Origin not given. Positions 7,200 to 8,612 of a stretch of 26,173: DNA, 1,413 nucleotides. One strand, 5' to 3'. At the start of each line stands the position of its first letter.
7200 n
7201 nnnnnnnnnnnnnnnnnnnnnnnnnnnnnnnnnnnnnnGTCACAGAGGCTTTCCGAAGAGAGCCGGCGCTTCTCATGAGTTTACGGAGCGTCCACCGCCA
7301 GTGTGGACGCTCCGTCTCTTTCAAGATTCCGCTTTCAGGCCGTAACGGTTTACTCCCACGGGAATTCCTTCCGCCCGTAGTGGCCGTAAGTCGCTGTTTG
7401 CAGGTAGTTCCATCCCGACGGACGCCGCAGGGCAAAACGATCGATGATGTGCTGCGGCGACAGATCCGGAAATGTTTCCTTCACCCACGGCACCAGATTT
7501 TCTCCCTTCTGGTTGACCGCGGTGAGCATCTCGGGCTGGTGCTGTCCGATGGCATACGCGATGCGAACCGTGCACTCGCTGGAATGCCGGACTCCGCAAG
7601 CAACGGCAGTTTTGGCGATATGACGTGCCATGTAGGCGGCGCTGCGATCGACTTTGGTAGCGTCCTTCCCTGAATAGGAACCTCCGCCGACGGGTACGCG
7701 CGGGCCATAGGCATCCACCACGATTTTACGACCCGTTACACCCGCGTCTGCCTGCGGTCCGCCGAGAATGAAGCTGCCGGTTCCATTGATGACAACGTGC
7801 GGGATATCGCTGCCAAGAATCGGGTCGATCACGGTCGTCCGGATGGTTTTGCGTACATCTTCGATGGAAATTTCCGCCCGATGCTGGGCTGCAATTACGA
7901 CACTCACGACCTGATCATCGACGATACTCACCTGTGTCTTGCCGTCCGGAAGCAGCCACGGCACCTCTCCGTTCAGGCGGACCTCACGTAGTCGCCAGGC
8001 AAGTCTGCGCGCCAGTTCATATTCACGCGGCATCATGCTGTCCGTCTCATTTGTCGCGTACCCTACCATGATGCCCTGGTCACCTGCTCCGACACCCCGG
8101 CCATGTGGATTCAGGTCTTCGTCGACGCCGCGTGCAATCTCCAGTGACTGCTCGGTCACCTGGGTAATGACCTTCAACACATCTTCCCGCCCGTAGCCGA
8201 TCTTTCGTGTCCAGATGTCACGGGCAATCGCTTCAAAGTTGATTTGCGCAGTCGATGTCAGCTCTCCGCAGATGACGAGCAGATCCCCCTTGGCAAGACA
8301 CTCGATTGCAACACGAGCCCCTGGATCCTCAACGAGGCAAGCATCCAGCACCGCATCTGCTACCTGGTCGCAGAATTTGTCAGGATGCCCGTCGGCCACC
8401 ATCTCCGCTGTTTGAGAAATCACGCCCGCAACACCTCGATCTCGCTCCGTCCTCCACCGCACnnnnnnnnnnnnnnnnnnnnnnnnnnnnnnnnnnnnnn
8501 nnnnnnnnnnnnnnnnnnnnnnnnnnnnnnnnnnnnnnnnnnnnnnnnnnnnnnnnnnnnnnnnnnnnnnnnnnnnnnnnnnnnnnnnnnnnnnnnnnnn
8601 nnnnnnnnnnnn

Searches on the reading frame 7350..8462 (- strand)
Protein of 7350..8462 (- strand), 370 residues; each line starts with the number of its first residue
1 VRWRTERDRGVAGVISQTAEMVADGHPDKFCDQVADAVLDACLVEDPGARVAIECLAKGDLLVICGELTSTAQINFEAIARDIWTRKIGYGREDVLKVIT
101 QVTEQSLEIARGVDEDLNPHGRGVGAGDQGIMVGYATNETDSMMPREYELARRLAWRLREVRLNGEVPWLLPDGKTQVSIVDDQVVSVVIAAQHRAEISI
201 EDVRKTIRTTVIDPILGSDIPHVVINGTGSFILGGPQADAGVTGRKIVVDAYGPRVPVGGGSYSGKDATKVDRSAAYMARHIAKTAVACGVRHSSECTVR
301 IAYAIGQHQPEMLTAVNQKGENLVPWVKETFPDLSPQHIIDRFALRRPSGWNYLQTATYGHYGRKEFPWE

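Call 3: search_protein_families(library=pfam, proteins=[window:7350-8462:-])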
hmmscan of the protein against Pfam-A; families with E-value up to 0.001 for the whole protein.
window:7350-8462:- (370 aa): 3 families
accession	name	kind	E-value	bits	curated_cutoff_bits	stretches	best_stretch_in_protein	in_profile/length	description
PF02773.21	S-AdoMet_synt_C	-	2.3e-42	144.6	25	1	233-370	1-137/138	S-adenosylmethionine synthetase, C-terminal domain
PF02772.21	S-AdoMet_synt_M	-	9.9e-29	100.4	29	1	124-231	2-120/120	S-adenosylmethionine synthetase, central domain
PF00438.25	S-AdoMet_synt_N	-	1e-24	87.4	33.1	1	18-105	5-97/99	S-adenosylmethionine synthetase, N-terminal domain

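Call 4: search_protein_families(library=ncbifam, proteins=[window:7350-8462:-])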
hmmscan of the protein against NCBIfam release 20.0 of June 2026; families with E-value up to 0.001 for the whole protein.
window:7350-8462:- (370 aa): 1 family
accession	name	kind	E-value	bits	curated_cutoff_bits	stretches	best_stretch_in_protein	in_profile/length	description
TIGR01034.1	metK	equivalog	1.7e-113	379.4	309.4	1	18-370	3-365/377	methionine adenosyltransferase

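Call 10: find_homologous_proteins(query=window:7350-8423:-)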
Query window:7350-8423:- (357 aa): 7997 proteins with E <= 0.001 among 8000 candidates; the best 120 are listed.
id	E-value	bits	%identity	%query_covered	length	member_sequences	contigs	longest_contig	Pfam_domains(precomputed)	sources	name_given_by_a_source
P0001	7.7e-240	813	100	100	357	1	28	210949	PF00438.26,PF02772.22,PF02773.22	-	-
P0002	1.5e-154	532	65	100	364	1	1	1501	PF00438.26,PF02772.22,PF02773.22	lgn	-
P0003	7.8e-135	468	61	99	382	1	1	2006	PF00438.26,PF02772.22,PF02773.22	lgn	-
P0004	1.6e-131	457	59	99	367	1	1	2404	PF00438.26,PF02772.22,PF02773.22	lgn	-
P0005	3.3e-131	456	60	100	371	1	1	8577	PF00438.26,PF02772.22,PF02773.22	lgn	-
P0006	7.0e-131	455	60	100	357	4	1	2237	PF00438.26,PF02772.22,PF02773.22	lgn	-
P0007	8.4e-131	454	58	99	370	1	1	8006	PF00438.26,PF02772.22,PF02773.22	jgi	jgi:S-adenosylmethionine synthetase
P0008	1.6e-130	453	61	99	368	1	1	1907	PF00438.26,PF02772.22,PF02773.22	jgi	jgi:S-adenosylmethionine synthetase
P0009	1.8e-130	453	57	100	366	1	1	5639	PF00438.26,PF02772.22,PF02773.22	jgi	jgi:S-adenosylmethionine synthetase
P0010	6.5e-130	451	61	100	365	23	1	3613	PF00438.26,PF02772.22,PF02773.22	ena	-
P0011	9.4e-130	451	58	100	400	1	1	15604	PF00438.26,PF02772.22,PF02773.22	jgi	jgi:S-adenosylmethionine synthetase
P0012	1.5e-129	450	58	99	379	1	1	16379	PF00438.26,PF02772.22,PF02773.22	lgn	-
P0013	3.2e-129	449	57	99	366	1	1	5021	PF00438.26,PF02772.22,PF02773.22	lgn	-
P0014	7.1e-129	448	60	100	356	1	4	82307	PF00438.26,PF02772.22,PF02773.22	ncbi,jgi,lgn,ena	jgi:S-adenosylmethionine synthetase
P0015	1.4e-128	447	58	99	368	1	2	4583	PF00438.26,PF02772.22,PF02773.22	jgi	-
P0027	1.1e-124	434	56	99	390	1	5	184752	PF00438.26,PF02772.22,PF02773.22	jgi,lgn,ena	jgi:S-adenosylmethionine synthetase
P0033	1.0e-123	431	60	100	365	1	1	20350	PF00438.26,PF02772.22,PF02773.22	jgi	jgi:S-adenosylmethionine synthetase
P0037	6.4e-123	428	56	99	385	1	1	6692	PF00438.26,PF02772.22,PF02773.22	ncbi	-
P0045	2.4e-121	423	56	99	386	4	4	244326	PF00438.26,PF02772.22,PF02773.22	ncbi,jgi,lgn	ncbi:MAG TPA: methionine adenosyltransferase [Bryobacteraceae bacterium]|jgi:S-adenosylmethionine sy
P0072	1.6e-115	404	55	99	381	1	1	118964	PF00438.26,PF02772.22,PF02773.22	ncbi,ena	-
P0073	2.6e-115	403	54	100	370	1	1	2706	PF00438.26,PF02772.22,PF02773.22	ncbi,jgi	-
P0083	1.0e-113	398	56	99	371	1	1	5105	PF00438.26,PF02772.22,PF02773.22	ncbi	ncbi:MAG: methionine adenosyltransferase [Acidobacteriota bacterium]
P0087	5.2e-113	396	54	100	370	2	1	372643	PF00438.26,PF02772.22,PF02773.22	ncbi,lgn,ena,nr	ncbi:MAG: methionine adenosyltransferase [Deltaproteobacteria bacterium]|nr:methionine adenosyltrans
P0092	8.6e-113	395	53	100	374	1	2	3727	PF00438.26,PF02772.22,PF02773.22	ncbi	-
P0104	4.0e-111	390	52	100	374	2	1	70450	PF00438.26,PF02772.22,PF02773.22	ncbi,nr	ncbi:MAG: methionine adenosyltransferase [Acidobacteriota bacterium]|nr:methionine adenosyltransfera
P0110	9.2e-111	388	54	100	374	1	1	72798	PF00438.26,PF02772.22,PF02773.22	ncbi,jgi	jgi:S-adenosylmethionine synthetase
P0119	1.1e-109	385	51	100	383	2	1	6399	PF00438.26,PF02772.22,PF02773.22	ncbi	-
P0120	1.2e-109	385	54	100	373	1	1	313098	PF00438.26,PF02772.22,PF02773.22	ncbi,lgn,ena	-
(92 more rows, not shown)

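Call 11: find_encoding_contigs(protein=P0001, flank=10000, max_places=6)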
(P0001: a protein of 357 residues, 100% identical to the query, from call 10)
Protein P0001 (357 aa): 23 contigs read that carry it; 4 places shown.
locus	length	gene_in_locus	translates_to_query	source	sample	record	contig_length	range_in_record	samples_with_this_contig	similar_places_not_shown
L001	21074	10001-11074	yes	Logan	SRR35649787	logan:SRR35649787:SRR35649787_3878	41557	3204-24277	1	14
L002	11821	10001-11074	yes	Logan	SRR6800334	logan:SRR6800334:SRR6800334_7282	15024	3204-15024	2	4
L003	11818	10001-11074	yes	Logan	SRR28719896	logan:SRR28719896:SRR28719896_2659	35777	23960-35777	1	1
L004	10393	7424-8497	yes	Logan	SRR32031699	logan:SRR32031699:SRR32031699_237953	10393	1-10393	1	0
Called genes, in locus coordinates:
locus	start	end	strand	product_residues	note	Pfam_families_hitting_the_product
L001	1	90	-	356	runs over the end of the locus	PF01464:SLT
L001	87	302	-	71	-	-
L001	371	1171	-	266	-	PF00106:adh_short, PF08659:KR, PF13561:adh_short_C2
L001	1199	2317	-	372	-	PF01408:GFO_IDH_MocA, PF22725:GFO_IDH_MocA_C3, PF02894:GFO_IDH_MocA_C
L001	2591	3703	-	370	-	PF26178:Rv2075c_cat, PF26146:PI-PLC_X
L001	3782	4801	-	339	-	PF04055:Radical_SAM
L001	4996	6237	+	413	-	PF00149:Metallophos, PF12320:SbcD_C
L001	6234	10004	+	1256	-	PF02463:SMC_N, PF13476:AAA_23, PF13555:AAA_29 (weak), PF13558:SbcC_Walker_B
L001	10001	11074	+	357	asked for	PF00438:S-AdoMet_synt_N, PF02772:S-AdoMet_synt_M, PF02773:S-AdoMet_synt_C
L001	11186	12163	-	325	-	PF00478:IMPDH (faint), PF03060:NMO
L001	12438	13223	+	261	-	PF00378:ECH_1, PF16113:ECH_2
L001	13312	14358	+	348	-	PF00296:Bac_luciferase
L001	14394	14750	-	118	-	PF01242:PTPS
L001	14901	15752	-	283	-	PF03253:UT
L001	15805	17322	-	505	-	PF13353:Fer4_12, PF04055:Radical_SAM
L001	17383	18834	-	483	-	PF04055:Radical_SAM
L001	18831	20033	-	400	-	PF04055:Radical_SAM (weak)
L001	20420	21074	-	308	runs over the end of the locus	PF00251:Glyco_hydro_32N, PF22847:Glyco_hydro_43_rel (faint)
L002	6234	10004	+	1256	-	PF02463:SMC_N, PF13476:AAA_23, PF13555:AAA_29 (weak), PF13558:SbcC_Walker_B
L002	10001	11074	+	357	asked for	PF00438:S-AdoMet_synt_N, PF02772:S-AdoMet_synt_M, PF02773:S-AdoMet_synt_C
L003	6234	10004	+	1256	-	PF02463:SMC_N, PF13476:AAA_23, PF13555:AAA_29 (weak), PF13558:SbcC_Walker_B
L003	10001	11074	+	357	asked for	PF00438:S-AdoMet_synt_N, PF02772:S-AdoMet_synt_M, PF02773:S-AdoMet_synt_C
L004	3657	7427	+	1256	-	PF02463:SMC_N, PF13476:AAA_23, PF13555:AAA_29 (weak), PF13558:SbcC_Walker_B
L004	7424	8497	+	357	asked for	PF00438:S-AdoMet_synt_N, PF02772:S-AdoMet_synt_M, PF02773:S-AdoMet_synt_C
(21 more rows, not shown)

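Call 12: find_related_loci(query=P0001, collection=genome_contigs, flank=8000)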
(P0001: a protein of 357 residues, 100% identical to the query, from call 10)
Query P0001 (357 aa) in genome_contigs; peptide patterns used: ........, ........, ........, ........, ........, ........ (x = any residue, [..] = any of these).
599 stretches matched a pattern (row limit reached: there are more); 583 encode a relative of the query (tblastn E <= 1e-3); the best 80 are kept; 80 distinct loci.
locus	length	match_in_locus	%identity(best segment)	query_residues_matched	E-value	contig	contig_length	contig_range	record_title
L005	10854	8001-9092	54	2-357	5e-119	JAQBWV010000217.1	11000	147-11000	MAG: Planctomycetota bacterium isolate casp150-mb.251 NODE_15234_length_11000_cov_0.075498, whole genome shotgun sequenc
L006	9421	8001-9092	53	2-357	5e-117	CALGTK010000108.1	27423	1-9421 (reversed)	MAG TPA_asm: uncultured Planctomyces sp. isolate ERR2206752_bin.18_CONCOCT_v1.1_MAG genome assembly, contig: ERZ887832.4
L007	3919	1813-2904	54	2-357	3e-118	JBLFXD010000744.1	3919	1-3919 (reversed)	MAG: Planctomycetaceae bacterium isolate 3300053785_11 Ga0535658_0079539, whole genome shotgun sequence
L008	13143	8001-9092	53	2-357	8e-116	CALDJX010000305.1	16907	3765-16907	MAG TPA_asm: uncultured Planctomyces sp. isolate ERR2206765_bin.70_CONCOCT_v1.1_MAG genome assembly, contig: ERZ887991.4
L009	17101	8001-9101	53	2-357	2e-115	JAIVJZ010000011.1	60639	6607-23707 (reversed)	MAG: Acidobacteria bacterium isolate MAG9 MTG9_70, whole genome shotgun sequence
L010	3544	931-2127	49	2-357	3e-116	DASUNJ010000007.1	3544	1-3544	MAG TPA_asm: Thermoanaerobaculia bacterium isolate SMAG_U1597 k141_763, whole genome shotgun sequence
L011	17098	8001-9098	49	4-357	1e-102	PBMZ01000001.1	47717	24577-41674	MAG: Planctomycetaceae bacterium isolate SP200 148794, whole genome shotgun sequence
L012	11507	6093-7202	45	5-357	1e-91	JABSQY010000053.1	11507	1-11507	MAG: Nanoarchaeales archaeon isolate DT_72 DT-Nanoarchaeia-1_scaffold_53, whole genome shotgun sequence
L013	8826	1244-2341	45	5-357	3e-91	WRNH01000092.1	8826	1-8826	MAG: Endomicrobia bacterium isolate Th196P4bin33 JGI24702J35022_10004011, whole genome shotgun sequence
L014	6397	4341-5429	45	5-357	1e-90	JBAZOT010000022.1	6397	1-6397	MAG: Patescibacteria group bacterium isolate SO_2017_SWC_12 scaffold_10316_c1_LP-4_2017, whole genome shotgun sequence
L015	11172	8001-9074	43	5-357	8e-89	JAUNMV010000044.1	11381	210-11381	MAG: Bacilli bacterium isolate S32M_St_metabat_15 NODE_3575_length_11381_cov_7.540261, whole genome shotgun sequence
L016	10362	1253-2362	44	5-357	3e-88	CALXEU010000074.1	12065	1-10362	MAG: uncultured Clostridia bacterium isolate E03__bin191 genome assembly, contig: E03__k127_5831039, whole genome shotgu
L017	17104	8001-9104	44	5-357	2e-88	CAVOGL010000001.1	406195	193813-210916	MAG: uncultured Chloroflexia bacterium isolate MFD09964.bin.2.169 genome assembly, contig: contig_12417, whole genome sh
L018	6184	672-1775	44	5-357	8e-88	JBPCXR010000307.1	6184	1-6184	MAG: Pseudomonadales bacterium isolate MAG_seacave_11 S1Ck127_12915672, whole genome shotgun sequence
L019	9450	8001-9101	44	5-357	1e-87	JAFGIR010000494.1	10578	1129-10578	MAG: Pirellulales bacterium isolate Zod_Metabat.223 k87_14619598, whole genome shotgun sequence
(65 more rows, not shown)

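Call 15: find_encoding_contigs(protein=P0002, flank=10000, max_places=3)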
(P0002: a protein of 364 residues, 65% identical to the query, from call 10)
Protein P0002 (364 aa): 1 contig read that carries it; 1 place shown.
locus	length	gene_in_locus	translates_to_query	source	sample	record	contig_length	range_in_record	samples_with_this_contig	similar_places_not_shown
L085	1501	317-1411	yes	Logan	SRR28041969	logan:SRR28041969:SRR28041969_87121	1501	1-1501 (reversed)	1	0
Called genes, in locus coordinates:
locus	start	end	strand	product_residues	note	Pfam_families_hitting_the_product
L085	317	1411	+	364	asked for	PF00438:S-AdoMet_synt_N, PF02772:S-AdoMet_synt_M, PF02773:S-AdoMet_synt_C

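Call 16: find_encoding_contigs(protein=P0005, flank=10000, max_places=3)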
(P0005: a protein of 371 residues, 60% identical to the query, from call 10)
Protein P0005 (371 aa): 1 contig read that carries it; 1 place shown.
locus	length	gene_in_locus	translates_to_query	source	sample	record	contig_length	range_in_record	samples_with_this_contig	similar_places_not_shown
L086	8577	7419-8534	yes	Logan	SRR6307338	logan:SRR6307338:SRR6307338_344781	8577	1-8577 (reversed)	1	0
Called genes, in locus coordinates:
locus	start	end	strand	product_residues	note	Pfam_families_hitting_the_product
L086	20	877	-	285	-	PF20560:MotA_N (weak), PF01618:MotA_ExbB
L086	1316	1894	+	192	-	PF01339:CheB_methylest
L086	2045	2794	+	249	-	-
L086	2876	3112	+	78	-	-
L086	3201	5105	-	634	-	PF02985:HEAT (faint), PF13646:HEAT_2 (weak)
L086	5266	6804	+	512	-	PF23186:DUF7059 (weak), PF05175:MTS, PF06325:PrmA (weak), PF13649:Methyltransf_25 (weak), PF13847:Methyltransf_31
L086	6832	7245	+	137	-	-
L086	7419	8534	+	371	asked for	PF00438:S-AdoMet_synt_N, PF02772:S-AdoMet_synt_M, PF02773:S-AdoMet_synt_C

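Call 20: find_related_loci(query=P0001, collection=metagenome_contigs, flank=6000)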
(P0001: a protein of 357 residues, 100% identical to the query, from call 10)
Query P0001 (357 aa) in metagenome_contigs; peptide patterns used: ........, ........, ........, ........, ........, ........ (x = any residue, [..] = any of these).
599 stretches matched a pattern (row limit reached: there are more); 585 encode a relative of the query (tblastn E <= 1e-3); the best 80 are kept; 80 distinct loci.
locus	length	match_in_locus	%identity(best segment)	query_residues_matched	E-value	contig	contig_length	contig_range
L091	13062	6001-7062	58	5-357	1e-134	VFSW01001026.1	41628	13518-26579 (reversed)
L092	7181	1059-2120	59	5-357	9e-134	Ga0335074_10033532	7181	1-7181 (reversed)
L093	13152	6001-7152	50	2-357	9e-106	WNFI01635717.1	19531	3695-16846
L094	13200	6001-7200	47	3-357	5e-104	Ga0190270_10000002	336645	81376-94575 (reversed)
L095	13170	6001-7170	46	2-357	6e-98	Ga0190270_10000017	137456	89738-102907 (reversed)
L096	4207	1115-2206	47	5-357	5e-95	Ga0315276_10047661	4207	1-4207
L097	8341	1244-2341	45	5-357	2e-91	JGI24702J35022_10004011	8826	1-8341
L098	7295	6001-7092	43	5-357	1e-90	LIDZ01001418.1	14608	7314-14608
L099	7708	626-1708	44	5-357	3e-90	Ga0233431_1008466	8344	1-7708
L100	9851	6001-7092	45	5-357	3e-88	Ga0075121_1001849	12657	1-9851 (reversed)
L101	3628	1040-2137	45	5-357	1e-88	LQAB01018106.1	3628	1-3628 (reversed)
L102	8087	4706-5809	44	5-357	1e-87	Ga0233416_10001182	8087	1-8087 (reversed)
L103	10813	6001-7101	44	5-357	5e-87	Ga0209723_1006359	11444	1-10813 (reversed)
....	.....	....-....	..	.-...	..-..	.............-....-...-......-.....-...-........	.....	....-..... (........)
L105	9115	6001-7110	43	5-357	2e-86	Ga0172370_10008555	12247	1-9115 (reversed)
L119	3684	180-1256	42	5-357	1e-85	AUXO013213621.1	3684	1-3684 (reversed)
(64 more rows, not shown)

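Call 25: search_protein_families(library=padloc, proteins=[window:7350-8423:-], max_evalue=0.001)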
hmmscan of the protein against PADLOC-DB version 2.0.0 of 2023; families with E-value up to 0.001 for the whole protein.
window:7350-8423:- (357 aa): 0 families
